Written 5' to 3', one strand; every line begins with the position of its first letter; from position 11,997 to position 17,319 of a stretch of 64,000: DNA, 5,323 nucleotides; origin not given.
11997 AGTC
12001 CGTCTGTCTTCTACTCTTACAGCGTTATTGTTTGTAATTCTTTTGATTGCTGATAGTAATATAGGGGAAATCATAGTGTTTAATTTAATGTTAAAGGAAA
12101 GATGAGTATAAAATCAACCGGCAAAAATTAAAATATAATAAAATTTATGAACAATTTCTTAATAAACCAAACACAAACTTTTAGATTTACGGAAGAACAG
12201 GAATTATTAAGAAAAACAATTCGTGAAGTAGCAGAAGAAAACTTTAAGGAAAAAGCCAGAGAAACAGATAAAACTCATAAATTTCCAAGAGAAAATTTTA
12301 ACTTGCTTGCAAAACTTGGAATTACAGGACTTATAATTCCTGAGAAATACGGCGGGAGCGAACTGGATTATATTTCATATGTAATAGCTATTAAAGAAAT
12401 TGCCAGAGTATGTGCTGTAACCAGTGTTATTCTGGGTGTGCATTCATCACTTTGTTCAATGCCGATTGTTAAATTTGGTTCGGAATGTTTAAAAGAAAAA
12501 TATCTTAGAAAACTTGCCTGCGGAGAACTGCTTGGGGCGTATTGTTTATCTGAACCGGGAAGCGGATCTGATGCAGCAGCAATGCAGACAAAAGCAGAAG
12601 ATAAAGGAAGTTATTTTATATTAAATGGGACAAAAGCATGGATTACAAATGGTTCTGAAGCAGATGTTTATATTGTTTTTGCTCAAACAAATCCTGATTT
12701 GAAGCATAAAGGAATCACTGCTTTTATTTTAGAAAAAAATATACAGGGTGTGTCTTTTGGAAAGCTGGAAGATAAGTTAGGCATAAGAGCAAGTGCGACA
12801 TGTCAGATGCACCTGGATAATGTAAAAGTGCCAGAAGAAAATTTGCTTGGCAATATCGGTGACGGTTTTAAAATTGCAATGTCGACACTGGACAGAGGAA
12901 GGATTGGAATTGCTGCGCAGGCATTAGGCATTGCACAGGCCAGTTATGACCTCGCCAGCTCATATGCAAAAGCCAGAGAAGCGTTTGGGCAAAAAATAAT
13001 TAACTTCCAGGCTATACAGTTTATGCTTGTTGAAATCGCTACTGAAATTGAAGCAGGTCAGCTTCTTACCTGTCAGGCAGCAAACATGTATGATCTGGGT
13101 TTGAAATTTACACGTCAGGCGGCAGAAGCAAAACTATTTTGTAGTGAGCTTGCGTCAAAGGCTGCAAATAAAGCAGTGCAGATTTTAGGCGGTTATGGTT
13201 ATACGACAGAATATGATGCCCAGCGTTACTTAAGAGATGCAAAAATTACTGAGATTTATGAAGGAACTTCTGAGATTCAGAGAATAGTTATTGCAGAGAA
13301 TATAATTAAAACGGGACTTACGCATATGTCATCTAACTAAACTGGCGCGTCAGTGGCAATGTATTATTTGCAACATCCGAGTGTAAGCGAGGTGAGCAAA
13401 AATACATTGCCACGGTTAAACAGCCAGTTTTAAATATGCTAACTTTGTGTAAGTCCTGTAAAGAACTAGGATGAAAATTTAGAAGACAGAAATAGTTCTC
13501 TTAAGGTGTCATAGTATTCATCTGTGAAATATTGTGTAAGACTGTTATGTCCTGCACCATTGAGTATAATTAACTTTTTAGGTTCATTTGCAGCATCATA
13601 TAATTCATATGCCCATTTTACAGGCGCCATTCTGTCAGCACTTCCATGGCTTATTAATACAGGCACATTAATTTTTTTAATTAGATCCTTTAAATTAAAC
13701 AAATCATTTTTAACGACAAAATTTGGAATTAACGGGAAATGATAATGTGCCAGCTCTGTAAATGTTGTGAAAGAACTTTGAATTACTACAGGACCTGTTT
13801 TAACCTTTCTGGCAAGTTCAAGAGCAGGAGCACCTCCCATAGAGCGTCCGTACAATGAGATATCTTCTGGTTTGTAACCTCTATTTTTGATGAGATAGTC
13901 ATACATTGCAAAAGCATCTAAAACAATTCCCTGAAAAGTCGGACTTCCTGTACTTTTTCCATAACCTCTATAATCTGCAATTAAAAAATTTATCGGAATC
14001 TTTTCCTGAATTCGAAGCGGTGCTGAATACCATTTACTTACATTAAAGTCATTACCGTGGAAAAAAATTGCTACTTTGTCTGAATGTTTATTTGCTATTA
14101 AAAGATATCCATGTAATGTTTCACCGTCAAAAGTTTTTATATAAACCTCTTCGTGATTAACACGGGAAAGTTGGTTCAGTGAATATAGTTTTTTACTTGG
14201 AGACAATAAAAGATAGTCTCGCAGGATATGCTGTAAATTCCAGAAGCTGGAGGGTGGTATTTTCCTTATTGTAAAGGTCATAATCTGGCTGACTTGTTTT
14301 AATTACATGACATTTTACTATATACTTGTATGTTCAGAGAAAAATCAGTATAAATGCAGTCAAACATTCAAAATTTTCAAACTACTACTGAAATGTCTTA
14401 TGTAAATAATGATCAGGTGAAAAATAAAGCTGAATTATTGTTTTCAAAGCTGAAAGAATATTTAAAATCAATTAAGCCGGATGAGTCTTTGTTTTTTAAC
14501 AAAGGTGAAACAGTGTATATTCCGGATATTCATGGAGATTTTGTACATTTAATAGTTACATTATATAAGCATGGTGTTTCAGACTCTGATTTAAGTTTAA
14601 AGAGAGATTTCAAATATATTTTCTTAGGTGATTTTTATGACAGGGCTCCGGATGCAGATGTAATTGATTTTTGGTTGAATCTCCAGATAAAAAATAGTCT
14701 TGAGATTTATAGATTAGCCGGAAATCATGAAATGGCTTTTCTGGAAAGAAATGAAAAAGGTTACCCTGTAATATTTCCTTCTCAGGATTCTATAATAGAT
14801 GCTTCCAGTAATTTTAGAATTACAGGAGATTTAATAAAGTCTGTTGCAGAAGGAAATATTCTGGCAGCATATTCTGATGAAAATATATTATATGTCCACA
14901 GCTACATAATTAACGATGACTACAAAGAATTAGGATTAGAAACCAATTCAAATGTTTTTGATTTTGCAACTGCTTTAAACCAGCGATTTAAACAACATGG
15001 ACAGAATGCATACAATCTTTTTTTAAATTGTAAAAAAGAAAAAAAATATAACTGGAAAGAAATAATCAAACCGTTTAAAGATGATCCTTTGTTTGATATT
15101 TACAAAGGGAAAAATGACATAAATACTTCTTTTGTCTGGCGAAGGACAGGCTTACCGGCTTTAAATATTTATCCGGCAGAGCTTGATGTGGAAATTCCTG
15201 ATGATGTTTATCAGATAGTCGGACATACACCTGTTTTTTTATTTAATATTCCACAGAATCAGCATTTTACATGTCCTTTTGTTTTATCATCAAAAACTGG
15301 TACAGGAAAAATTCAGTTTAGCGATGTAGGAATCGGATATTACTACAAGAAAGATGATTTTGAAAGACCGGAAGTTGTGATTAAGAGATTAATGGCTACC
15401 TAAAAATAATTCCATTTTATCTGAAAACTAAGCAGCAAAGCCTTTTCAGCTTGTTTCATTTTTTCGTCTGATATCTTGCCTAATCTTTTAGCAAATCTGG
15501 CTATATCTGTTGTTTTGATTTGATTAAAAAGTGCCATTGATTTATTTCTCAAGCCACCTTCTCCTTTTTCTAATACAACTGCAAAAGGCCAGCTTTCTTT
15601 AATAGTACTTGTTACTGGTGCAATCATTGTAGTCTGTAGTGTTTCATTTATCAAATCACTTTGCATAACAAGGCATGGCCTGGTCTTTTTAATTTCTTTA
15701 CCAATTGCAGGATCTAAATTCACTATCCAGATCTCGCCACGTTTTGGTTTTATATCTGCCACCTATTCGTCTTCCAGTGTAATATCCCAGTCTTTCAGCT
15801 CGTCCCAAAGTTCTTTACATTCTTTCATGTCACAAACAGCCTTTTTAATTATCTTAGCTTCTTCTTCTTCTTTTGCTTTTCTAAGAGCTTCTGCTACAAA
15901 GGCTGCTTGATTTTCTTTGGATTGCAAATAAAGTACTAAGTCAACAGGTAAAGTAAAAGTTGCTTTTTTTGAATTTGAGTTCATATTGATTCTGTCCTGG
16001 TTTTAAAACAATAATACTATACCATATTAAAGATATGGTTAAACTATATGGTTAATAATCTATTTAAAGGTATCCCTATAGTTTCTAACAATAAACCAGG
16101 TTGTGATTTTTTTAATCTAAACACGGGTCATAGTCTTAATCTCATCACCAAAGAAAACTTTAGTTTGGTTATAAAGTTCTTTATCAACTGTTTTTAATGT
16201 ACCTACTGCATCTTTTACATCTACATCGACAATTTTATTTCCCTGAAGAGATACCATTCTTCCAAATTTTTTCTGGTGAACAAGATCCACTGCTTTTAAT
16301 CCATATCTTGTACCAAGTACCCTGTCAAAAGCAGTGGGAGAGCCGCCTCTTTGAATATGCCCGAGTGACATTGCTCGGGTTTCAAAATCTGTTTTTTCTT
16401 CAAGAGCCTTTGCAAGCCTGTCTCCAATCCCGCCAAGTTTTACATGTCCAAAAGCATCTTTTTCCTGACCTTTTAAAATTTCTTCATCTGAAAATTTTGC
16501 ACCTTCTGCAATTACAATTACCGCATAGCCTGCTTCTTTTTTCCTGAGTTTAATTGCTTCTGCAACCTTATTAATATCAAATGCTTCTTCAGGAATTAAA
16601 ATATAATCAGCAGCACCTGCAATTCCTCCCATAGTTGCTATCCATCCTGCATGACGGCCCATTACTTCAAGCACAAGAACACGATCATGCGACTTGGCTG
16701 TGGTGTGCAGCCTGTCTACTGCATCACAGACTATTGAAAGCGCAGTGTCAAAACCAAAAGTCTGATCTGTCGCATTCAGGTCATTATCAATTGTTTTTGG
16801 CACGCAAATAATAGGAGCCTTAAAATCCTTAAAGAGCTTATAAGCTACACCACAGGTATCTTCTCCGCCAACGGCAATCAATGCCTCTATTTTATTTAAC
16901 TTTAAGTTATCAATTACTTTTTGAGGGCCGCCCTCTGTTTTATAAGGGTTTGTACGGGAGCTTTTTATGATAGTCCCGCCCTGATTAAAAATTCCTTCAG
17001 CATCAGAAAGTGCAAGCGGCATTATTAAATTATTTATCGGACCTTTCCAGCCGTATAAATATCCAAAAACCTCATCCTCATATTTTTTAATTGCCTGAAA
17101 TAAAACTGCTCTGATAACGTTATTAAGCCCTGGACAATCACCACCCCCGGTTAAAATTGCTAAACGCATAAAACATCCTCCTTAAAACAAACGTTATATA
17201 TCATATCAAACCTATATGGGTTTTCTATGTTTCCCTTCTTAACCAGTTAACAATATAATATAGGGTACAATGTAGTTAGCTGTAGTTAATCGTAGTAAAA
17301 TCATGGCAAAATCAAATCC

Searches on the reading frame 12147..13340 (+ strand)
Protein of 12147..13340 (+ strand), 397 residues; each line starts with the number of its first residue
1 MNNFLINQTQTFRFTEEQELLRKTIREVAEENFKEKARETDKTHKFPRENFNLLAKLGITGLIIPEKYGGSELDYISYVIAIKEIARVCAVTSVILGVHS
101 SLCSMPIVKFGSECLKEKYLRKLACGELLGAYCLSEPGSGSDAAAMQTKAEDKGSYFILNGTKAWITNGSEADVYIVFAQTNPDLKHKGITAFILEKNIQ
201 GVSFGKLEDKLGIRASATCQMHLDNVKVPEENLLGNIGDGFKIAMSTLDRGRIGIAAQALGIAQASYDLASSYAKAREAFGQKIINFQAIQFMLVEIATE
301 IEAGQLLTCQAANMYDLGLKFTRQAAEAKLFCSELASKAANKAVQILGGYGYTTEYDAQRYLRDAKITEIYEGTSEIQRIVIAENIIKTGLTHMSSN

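Call 28: search_protein_families(library=pfam, proteins=[window:12147-13340:+])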
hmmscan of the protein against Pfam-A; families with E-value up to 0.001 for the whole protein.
window:12147-13340:+ (397 aa): 4 families
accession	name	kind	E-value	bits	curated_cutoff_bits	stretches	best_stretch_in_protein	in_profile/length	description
PF00441.29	Acyl-CoA_dh_1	-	8.9e-50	169.2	22.4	1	238-386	1-149/150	Acyl-CoA dehydrogenase, C-terminal domain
PF02771.21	Acyl-CoA_dh_N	-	6.7e-36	123.5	22.9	1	15-127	1-113/113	Acyl-CoA dehydrogenase, N-terminal domain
PF02770.24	Acyl-CoA_dh_M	-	2.7e-26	92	33.3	1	131-226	1-97/97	Acyl-CoA dehydrogenase, middle domain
PF08028.16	Acyl-CoA_dh_2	-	6e-20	72.3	22.7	1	253-375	1-133/134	Acyl-CoA dehydrogenase, C-terminal domain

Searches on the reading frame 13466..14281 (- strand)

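Call 73: search_protein_families(library=pfam, proteins=[window:13466-14281:-])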
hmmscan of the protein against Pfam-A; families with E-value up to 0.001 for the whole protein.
window:13466-14281:- (271 aa): 8 families
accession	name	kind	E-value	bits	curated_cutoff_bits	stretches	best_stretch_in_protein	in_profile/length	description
PF12146.15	Hydrolase_4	-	4.1e-14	52.9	27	2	68-160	4-97/239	Serine aminopeptidase, S33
PF12697.13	Abhydrolase_6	-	1e-07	33.3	26.3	1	72-171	2-94/217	Alpha/beta hydrolase family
PF00561.26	Abhydrolase_1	-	2.2e-07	31.2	25.8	0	98-159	29-89/245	alpha/beta hydrolase fold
PF02129.25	Peptidase_S15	-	5.2e-07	30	23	0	200-242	217-258/262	X-Pro dipeptidyl-peptidase (S15 family)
PF05448.18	AXE1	-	2.4e-05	23.7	21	0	195-260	253-318/321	Acetyl xylan esterase (AXE1)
PF10340.15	Say1_Mug180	-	7.3e-05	22.2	21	1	65-159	119-215/374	Steryl acetyl hydrolase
PF20408.4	Abhydrolase_11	-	0.00012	22.3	27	1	138-246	75-166/193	Alpha/beta hydrolase domain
PF00326.27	Peptidase_S9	-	0.00038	20.5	22.6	0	120-254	45-196/213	Prolyl oligopeptidase family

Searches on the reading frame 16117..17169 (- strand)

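Call 73: search_protein_families(library=pfam, proteins=[window:16117-17169:-])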
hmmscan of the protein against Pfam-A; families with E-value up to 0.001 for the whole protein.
window:16117-17169:- (350 aa): 1 family
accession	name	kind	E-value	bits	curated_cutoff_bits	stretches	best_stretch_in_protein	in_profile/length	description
PF00365.25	PFK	-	1.4e-100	336.7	30.9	1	2-297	1-277/277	Phosphofructokinase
